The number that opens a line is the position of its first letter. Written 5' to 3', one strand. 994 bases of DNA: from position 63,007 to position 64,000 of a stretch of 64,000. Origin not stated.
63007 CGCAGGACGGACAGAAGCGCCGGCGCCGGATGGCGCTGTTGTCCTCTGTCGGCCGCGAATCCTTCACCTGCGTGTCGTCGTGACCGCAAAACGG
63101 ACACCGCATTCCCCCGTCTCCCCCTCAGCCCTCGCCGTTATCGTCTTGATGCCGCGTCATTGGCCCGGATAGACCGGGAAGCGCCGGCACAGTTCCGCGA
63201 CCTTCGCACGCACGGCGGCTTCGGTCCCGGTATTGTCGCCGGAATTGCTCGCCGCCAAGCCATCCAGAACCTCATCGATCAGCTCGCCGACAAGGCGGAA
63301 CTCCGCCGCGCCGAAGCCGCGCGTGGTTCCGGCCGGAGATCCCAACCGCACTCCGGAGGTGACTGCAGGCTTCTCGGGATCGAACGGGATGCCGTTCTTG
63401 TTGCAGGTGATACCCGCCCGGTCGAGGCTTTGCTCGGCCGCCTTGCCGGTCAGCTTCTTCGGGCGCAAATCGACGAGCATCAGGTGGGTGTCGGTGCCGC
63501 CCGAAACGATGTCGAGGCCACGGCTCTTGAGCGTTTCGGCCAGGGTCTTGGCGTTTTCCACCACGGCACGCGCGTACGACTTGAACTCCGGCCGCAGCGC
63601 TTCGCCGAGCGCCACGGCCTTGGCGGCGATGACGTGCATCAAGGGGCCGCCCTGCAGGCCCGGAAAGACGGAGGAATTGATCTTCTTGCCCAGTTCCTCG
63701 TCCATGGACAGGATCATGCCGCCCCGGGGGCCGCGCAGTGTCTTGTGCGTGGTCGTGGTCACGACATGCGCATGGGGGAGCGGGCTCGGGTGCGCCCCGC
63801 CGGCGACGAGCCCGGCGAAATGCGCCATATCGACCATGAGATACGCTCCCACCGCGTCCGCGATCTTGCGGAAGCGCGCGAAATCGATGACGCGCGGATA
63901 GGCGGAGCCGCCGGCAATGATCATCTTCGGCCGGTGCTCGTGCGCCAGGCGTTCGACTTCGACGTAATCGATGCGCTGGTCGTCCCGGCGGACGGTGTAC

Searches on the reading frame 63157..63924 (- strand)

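Call 30: search_protein_families(library=pfam, proteins=[window:63157-63924:-])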
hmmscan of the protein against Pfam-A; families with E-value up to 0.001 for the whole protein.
window:63157-63924:- (255 aa): 1 family
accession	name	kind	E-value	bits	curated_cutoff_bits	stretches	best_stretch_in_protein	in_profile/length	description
PF00464.25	SHMT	-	1.4e-97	327.2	27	1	1-216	172-399/399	Serine hydroxymethyltransferase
